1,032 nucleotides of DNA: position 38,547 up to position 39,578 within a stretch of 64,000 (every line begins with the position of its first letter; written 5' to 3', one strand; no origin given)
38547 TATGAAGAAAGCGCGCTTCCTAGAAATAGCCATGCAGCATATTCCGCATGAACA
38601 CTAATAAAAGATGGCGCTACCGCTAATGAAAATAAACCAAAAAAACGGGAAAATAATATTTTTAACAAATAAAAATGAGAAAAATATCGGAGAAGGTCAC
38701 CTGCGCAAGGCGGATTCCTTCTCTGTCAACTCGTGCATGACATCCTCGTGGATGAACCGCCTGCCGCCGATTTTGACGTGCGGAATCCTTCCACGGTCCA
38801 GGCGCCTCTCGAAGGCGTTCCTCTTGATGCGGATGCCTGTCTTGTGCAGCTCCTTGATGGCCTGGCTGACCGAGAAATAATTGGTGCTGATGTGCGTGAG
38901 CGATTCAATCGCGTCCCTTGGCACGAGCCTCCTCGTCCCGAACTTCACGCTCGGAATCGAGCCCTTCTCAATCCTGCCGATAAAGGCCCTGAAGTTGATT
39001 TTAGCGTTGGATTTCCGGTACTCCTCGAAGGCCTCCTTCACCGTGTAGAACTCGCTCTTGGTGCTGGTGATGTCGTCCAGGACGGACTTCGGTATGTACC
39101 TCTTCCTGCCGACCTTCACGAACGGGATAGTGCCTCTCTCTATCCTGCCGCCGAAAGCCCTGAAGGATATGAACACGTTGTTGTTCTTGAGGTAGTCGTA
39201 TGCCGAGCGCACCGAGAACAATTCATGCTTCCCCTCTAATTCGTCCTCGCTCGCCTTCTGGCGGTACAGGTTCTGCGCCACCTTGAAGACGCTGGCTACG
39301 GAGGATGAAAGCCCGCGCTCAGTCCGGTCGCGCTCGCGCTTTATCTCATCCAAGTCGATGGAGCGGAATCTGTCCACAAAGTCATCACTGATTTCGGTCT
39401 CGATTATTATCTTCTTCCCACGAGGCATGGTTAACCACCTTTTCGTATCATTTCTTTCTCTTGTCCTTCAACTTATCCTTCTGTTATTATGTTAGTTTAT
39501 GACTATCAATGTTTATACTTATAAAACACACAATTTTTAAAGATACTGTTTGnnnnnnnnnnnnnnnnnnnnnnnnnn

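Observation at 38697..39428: Protein built from three tandem excisionase-type HTH domains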

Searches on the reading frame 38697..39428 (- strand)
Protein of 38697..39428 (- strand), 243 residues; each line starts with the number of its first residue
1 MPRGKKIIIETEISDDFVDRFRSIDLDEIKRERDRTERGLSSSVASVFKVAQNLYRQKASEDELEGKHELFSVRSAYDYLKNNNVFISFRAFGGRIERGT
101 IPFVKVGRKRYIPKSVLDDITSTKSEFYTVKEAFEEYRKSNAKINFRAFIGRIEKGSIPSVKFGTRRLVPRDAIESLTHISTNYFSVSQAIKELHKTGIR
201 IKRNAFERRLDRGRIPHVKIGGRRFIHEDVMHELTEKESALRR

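Call 3: search_protein_families(library=pfam, proteins=[window:38697-39428:-], max_evalue=10)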
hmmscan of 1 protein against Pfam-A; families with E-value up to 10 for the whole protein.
window:38697-39428:- (243 aa): 5 families
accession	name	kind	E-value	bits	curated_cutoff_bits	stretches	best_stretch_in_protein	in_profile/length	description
PF12728.13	HTH_17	-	4.9e-10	40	27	3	96-119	22-45/51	Helix-turn-helix domain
PF05465.18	Halo_GVPC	-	0.016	15.9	22.4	1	117-138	5-26/32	Halobacterial gas vesicle protein C (GVPC) repeat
PF11848.13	DUF3368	-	0.16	12.3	27.3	1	187-211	20-44/46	Domain of unknown function (DUF3368)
PF15228.11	DAP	-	0.19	13.1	27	0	213-236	3-26/98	Death-associated protein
PF20588.3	DMTF1_N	-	0.28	12.4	28.1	0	57-84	27-56/73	Cyclin-D-binding Myb-like transcription factor 1 N-terminal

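Call 4: search_protein_families(library=ncbifam, proteins=[window:38697-39428:-], max_evalue=10)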
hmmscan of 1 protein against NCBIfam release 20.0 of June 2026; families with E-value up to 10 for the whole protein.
window:38697-39428:- (243 aa): 2 families
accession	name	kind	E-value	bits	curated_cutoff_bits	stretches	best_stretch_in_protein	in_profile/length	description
TIGR01764.1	excise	domain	1.5e-11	44.5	28.8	3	96-118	22-44/49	excisionase family DNA-binding protein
TIGR04563.1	TIGR04563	subfamily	0.13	12.1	65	1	26-53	17-44/53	TIGR04563 family protein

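Call 5: search_solved_structures(query=window:38697-39428:-, max_evalue=10, show_alignments=3)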
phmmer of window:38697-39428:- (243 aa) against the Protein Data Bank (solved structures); distinct sequences matched with E-value up to 10: 2.
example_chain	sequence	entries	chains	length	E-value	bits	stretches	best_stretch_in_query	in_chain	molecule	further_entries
6hq4_A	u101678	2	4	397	0.39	13.5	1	179-236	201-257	EAL Enzyme Bd1971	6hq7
6hq5_A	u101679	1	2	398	0.39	13.5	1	179-236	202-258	EAL Enzyme Bd1971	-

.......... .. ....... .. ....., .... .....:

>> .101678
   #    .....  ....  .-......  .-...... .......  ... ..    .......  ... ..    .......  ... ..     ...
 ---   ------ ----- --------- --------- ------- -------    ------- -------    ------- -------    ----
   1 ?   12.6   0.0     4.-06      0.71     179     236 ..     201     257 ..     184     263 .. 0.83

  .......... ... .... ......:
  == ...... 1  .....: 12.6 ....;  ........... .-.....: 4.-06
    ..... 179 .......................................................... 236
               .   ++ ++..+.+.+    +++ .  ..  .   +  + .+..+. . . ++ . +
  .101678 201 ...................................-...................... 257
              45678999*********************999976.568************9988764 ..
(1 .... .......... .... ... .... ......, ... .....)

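Call 9: find_homologous_proteins(query=window:38697-39428:-)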
Query window:38697-39428:- (243 aa): 461 proteins with E <= 0.001 among 836 candidates; the best 120 are listed.
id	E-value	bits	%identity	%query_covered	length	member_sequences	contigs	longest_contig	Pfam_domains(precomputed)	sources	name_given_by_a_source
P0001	2.9e-151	519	100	100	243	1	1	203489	PF12728.14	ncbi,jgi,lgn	jgi:hypothetical protein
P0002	9.3e-147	504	97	100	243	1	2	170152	PF12728.14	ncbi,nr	ncbi:hypothetical protein L0Y65_04345 [Candidatus Micrarchaeota archaeon]|nr:hypothetical protein [C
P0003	3.4e-146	503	97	100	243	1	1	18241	PF12728.14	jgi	jgi:hypothetical protein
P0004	4.9e-145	499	95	100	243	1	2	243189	PF12728.14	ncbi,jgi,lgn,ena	ncbi:MAG: hypothetical protein V1861_05880 [Candidatus Micrarchaeota archaeon]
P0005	6.6e-145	498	95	100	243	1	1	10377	PF12728.14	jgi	jgi:hypothetical protein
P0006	1.6e-144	497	95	100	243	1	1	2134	PF12728.14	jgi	jgi:hypothetical protein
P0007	4.2e-144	496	94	100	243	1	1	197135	PF12728.14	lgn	-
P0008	6.5e-144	495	94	100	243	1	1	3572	PF12728.14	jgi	jgi:hypothetical protein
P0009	4.2e-143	493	93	100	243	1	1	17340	PF12728.14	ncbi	-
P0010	8.0e-143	492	94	100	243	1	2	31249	PF12728.14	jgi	jgi:hypothetical protein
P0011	3.2e-142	490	93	100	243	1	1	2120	PF12728.14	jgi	jgi:hypothetical protein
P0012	4.2e-142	489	93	100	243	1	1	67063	PF12728.14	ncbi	ncbi:MAG: hypothetical protein AB1324_03565 [Candidatus Micrarchaeota archaeon]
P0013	1.1e-141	488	93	100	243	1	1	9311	PF12728.14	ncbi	ncbi:MAG: hypothetical protein V1827_04170 [Candidatus Micrarchaeota archaeon]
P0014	1.9e-141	487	93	100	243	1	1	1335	PF12728.14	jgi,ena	-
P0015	2.0e-141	487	92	100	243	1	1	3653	PF12728.14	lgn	-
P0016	2.0e-141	487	92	100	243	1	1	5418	PF12728.14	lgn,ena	-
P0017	3.1e-141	486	92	100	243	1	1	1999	PF12728.14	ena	-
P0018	5.5e-141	486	92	100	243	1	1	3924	PF12728.14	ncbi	-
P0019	8.1e-141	485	91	100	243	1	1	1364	PF12728.14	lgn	-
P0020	9.0e-141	485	91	100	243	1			PF12728.14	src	-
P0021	9.1e-141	485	92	100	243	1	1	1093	PF12728.14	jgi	jgi:hypothetical protein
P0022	1.1e-140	485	91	100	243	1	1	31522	PF12728.14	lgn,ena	-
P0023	1.1e-140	485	91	100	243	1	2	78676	PF12728.14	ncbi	-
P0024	1.2e-140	485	92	100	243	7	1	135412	PF12728.14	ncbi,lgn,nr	ncbi:MAG TPA: hypothetical protein VLD37_02820 [Candidatus Bilamarchaeum sp.]|nr:hypothetical protei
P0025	1.3e-140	484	91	100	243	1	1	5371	PF12728.14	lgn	-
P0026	1.9e-140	484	91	100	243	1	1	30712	PF12728.14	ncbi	-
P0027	2.1e-140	484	91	100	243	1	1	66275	PF12728.14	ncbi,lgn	ncbi:MAG: hypothetical protein U0R44_06325 [Candidatus Micrarchaeia archaeon]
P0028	3.1e-140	483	92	100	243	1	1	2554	PF12728.14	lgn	-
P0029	5.1e-140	482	92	100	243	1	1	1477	PF12728.14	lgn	-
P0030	6.6e-140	482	91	100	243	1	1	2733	PF12728.14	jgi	jgi:hypothetical protein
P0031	1.9e-138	477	90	100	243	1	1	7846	PF12728.14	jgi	-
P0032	2.1e-138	477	92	100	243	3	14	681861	PF12728.14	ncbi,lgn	-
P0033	1.2e-137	475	90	100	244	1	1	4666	PF12728.14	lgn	-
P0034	3.5e-137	473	89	100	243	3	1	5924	PF12728.14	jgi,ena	-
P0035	3.6e-136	470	87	100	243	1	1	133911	PF12728.14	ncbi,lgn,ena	-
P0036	4.6e-136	470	88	100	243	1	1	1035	PF12728.14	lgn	-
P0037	2.1e-135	467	88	100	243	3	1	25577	PF12728.14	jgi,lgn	jgi:hypothetical protein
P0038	2.5e-135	467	85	100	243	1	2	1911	PF12728.14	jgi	jgi:hypothetical protein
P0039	5.8e-135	466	85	100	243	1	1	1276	PF12728.14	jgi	jgi:hypothetical protein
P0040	6.9e-135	466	88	100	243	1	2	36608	PF12728.14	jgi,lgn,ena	-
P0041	7.6e-135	466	88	100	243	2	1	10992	PF12728.14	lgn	-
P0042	7.7e-135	466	86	100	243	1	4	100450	PF12728.14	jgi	jgi:hypothetical protein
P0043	1.4e-134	465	85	100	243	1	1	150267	PF12728.14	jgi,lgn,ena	-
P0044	2.3e-134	464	86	100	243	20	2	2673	PF12728.14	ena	-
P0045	3.1e-134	464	87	100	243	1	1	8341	PF12728.14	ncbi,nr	ncbi:MAG: hypothetical protein PHF60_04845 [Candidatus ainarchaeum sp.]|nr:hypothetical protein [Can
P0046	3.3e-134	463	87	100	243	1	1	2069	PF12728.14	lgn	-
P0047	5.1e-134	463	86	100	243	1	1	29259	PF12728.14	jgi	jgi:hypothetical protein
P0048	5.6e-134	463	88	100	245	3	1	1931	PF12728.14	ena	-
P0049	9.5e-134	462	85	100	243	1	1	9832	PF12728.14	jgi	jgi:hypothetical protein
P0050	1.5e-133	461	85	100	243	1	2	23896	PF12728.14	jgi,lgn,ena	jgi:hypothetical protein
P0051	2.8e-133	460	86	100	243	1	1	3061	PF12728.14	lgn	-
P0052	3.6e-133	460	84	100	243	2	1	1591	PF12728.14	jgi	jgi:hypothetical protein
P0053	3.7e-133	460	85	100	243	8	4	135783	PF12728.14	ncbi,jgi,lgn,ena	-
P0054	4.5e-133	460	86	100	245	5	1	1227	PF12728.14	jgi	-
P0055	1.1e-132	458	86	100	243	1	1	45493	PF12728.14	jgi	jgi:hypothetical protein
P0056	2.7e-132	457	86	100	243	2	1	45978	PF12728.14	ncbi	ncbi:MAG: hypothetical protein ABID61_04675 [Candidatus Micrarchaeota archaeon]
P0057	3.4e-132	457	86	100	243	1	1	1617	PF12728.14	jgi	-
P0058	3.4e-132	457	85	100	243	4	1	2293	PF12728.14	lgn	-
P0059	3.6e-132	457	86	100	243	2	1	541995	PF12728.14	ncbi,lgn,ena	-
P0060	7.3e-132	456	86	100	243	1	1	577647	PF12728.14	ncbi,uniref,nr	ncbi:Helix-turn-helix domain protein [Candidatus Bilamarchaeum dharawalense]|uniref:Helix-turn-helix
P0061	1.2e-131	455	86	100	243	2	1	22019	PF12728.14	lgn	-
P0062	1.6e-131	455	84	100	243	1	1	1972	PF12728.14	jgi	jgi:hypothetical protein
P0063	1.7e-131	455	84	100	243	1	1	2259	PF12728.14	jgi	jgi:hypothetical protein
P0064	2.2e-131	454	84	100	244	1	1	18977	PF12728.14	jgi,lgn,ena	-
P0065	3.1e-131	454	83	100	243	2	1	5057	PF12728.14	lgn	-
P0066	3.6e-131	454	84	100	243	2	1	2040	PF12728.14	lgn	-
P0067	6.1e-131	453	84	100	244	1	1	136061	PF12728.14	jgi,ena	-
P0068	6.3e-131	453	83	100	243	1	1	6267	PF12728.14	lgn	-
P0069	1.1e-130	452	85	100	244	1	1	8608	PF12728.14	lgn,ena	-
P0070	1.1e-130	452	85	100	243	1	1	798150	PF12728.14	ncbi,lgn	ncbi:MAG: hypothetical protein ABH842_02840 [Candidatus Micrarchaeota archaeon]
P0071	1.5e-130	451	86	100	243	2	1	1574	PF12728.14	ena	-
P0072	1.7e-130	451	85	100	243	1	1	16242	PF12728.14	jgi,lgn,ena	-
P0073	1.8e-130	451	82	100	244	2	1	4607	PF12728.14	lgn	-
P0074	1.9e-130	451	84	100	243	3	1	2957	PF12728.14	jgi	jgi:hypothetical protein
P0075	2.2e-130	451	83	100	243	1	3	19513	PF12728.14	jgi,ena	-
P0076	2.4e-130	451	86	100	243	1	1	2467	PF12728.14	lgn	-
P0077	3.6e-130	450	83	100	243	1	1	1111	PF12728.14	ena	-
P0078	6.1e-130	449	83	100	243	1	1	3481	PF12728.14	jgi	jgi:hypothetical protein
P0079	1.1e-129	449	84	100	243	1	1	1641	PF12728.14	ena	-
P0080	2.1e-129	448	83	100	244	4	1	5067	PF12728.14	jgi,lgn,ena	-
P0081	1.6e-128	445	82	100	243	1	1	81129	PF12728.14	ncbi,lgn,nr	ncbi:hypothetical protein KKB44_05650 [Candidatus Micrarchaeota archaeon]|nr:hypothetical protein [C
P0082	2.9e-128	444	81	100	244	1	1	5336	PF12728.14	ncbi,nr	ncbi:hypothetical protein HZC07_01945 [Candidatus Micrarchaeota archaeon]|nr:hypothetical protein [C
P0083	4.1e-128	444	81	100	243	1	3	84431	PF12728.14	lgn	-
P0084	1.6e-127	442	81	100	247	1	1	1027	PF12728.14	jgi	jgi:hypothetical protein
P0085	1.9e-127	441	81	100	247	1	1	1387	PF12728.14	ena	-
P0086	2.2e-127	441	81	100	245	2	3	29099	PF12728.14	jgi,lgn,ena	-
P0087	3.0e-127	441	80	100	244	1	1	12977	PF12728.14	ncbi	-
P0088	3.2e-127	441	81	100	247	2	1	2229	PF12728.14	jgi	jgi:hypothetical protein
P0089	2.4e-126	438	82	100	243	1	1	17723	PF12728.14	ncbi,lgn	-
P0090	2.7e-126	438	81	100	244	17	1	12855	PF12728.14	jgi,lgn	jgi:hypothetical protein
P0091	3.6e-126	437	80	100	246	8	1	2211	PF12728.14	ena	-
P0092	5.5e-126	437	79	100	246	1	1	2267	PF12728.14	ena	-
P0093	8.1e-126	436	80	100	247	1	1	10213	PF12728.14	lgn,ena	-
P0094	1.1e-125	436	80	100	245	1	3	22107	PF12728.14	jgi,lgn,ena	jgi:hypothetical protein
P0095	1.1e-125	436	79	100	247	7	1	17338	PF12728.14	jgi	jgi:hypothetical protein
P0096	4.9e-125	433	81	100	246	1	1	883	PF12728.14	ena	-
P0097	9.6e-125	432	80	100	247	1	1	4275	PF12728.14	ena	-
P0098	1.3e-124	432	81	100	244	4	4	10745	PF12728.14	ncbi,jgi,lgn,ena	-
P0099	1.4e-124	432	79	100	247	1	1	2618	PF12728.14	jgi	jgi:hypothetical protein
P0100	1.6e-124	432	80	100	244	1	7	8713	PF12728.14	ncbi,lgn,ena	-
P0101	1.9e-124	432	78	100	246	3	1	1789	PF12728.14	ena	-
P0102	2.1e-124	431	78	100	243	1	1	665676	PF12728.14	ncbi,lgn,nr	ncbi:helix-turn-helix domain-containing protein [Candidatus Micrarchaeota archaeon]|nr:helix-turn-he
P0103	2.3e-124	431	79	100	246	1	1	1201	PF12728.14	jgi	jgi:hypothetical protein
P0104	2.7e-124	431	80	100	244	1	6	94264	PF12728.14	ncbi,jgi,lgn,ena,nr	ncbi:hypothetical protein KKF81_04335 [Candidatus Micrarchaeota archaeon]|nr:hypothetical protein [C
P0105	4.0e-123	427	79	100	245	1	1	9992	PF12728.14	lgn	-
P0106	4.8e-123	427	79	100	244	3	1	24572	PF12728.14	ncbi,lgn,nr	ncbi:helix-turn-helix domain-containing protein [Candidatus Micrarchaeota archaeon]|nr:helix-turn-he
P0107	5.7e-123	427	78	100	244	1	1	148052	PF12728.14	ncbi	-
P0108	9.2e-123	426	78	100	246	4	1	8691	PF12728.14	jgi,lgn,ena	-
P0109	1.8e-122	425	80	100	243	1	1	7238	PF12728.14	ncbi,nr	ncbi:hypothetical protein GF318_05875 [Candidatus Micrarchaeota archaeon]|nr:hypothetical protein [C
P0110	2.6e-122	425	77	100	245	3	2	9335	PF12728.14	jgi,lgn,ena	-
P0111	2.6e-122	425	78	100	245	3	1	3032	PF12728.14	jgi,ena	-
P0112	2.8e-122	424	80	99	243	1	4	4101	PF12728.14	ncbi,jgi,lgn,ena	-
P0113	4.3e-122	424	77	100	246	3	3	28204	PF12728.14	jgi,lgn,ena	-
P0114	1.2e-121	422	78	100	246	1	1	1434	PF12728.14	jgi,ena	-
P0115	6.5e-120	417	76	100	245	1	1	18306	PF12728.14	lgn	-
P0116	1.0e-119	416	76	100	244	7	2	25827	PF12728.14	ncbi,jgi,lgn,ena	jgi:hypothetical protein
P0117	2.1e-119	415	74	100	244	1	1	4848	PF12728.14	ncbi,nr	ncbi:TPA: hypothetical protein EYP38_03045 [Candidatus Micrarchaeota archaeon]|nr:hypothetical prote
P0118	3.2e-119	414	76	100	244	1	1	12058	PF12728.14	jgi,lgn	jgi:hypothetical protein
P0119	1.4e-118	412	76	100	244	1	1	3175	PF12728.14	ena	-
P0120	6.6e-118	410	73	100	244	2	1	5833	PF12728.14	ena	-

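Call 15: find_encoding_contigs(protein=P0060, flank=6000, max_places=2)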
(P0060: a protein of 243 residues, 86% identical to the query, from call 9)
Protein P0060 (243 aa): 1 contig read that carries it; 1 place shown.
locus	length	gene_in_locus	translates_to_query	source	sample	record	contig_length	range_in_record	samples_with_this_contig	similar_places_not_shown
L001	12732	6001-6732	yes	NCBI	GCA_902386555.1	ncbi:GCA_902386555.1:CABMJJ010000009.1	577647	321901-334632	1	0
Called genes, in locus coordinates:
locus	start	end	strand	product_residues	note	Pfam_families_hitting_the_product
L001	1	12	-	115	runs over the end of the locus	PF21984:DnaD_N (weak), PF01978:TrmB, PF12802:MarR_2 (weak)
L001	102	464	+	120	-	PF00462:Glutaredoxin, PF13417:GST_N_3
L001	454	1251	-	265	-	-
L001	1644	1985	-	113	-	PF24333:DUF7501 (faint)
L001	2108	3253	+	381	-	PF04894:Nre_N, PF04895:Nre_C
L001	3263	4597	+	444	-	PF08245:Mur_ligase_M, PF27239:FOL3_C, PF02875:Mur_ligase_C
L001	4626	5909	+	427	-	-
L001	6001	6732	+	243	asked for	PF12728:HTH_17 (faint)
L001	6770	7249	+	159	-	-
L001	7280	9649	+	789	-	PF03104:DNA_pol_B_exo1, PF10108:DNA_pol_B_exo2, PF00136:DNA_pol_B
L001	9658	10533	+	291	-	PF01757:Acyl_transf_3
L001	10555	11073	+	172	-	-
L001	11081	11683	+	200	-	-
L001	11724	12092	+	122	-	-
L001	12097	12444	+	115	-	-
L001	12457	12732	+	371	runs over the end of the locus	PF21238:Pus10_C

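Call 16: find_encoding_contigs(protein=P0102, flank=6000, max_places=2)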
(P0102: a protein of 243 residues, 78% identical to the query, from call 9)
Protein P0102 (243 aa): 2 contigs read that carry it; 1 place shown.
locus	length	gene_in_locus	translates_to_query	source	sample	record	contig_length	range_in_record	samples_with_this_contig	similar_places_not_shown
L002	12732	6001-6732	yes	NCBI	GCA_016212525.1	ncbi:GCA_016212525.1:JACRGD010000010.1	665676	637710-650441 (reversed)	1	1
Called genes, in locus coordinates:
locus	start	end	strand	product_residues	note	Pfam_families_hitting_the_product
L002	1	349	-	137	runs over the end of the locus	PF00339:Arrestin_N (faint)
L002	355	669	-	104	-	PF01883:FeS_assembly_P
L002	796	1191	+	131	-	PF01842:ACT (weak), PF13291:ACT_4 (faint), PF22629:ACT_AHAS_ss (faint), PF01842:ACT (weak)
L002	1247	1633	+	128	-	PF18477:PIN_9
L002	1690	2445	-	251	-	PF14257:DUF4349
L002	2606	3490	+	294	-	PF14257:DUF4349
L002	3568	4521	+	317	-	PF01321:Creatinase_N (weak), PF00557:Peptidase_M24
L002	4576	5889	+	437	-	-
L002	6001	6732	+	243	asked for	PF12728:HTH_17 (faint)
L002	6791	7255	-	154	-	-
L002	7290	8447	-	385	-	PF04894:Nre_N, PF04895:Nre_C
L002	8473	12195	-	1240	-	-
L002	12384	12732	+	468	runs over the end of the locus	PF13522:GATase_6, PF13537:GATase_7, PF00156:Pribosyltran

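Call 28: search_protein_representatives(protein=window:38697-39428:-)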
Query: 243 residues. Proteins with E-value up to 0.001 (for the whole library): 36; up to 1e-10: 26; up to 1e-30: 17. The best 36 are listed.
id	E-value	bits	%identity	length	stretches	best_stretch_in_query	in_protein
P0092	1.7e-126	436.5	79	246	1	1-242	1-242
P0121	4.1e-82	291.4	56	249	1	1-243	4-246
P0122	1.6e-56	207.7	72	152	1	1-146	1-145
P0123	4.0e-54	199.9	43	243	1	1-238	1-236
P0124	2.0e-50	187.8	40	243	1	5-238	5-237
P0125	8.7e-50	185.7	58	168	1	81-242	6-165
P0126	1.2e-49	185.2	49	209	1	70-238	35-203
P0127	1.4e-49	185.0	39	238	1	5-240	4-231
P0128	3.8e-44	167.2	40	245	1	37-235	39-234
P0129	1.2e-43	165.6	42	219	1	41-240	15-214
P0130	2.8e-42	161.1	45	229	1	59-238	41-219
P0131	9.4e-38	146.3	33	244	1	1-238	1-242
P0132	2.0e-35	138.7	39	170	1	75-239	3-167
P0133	3.2e-34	134.8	92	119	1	171-243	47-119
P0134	3.9e-33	131.2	73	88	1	161-243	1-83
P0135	1.2e-32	129.6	36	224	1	60-236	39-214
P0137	1.7e-27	112.8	36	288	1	65-236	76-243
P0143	1.6e-14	70.4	31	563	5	94-234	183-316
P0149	2.2e-06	43.8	32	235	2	87-237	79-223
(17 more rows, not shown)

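Call 30: predict_structure(alignment_id=A2)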
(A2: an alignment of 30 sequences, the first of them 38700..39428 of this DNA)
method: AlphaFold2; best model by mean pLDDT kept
length: 243 residues; sequences in the alignment: 30
mean_pLDDT: 84.8   pTM: 0.71
mean pLDDT of the five models: 84.8, 72.7, 72.1, 71.8, 67.0
residues with pLDDT >= 90: 53; 70-90: 182; 50-70: 8; < 50: 0
segments of 3 or more residues with pLDDT < 50: none
pLDDT, mean of each block of 10 residues (from residue 1): 66 82 87 83 73 77 81 92 87 85 85 89 88 91 89 88 83 89 88 88 89 85 86 87 76
secondary structure, 60 per line:
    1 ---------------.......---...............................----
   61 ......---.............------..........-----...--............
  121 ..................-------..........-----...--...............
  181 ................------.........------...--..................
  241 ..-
elements in order: H16-22 H26-56 H61-66 E70-72 H73-82 H89-98 E104-106 E109-113 H114-126 E127-129 H130-138 H146-155 E161-163 E166-170 H171-183 E184-186 H187-196 H203-211 E218-220 E223-227 H228-242
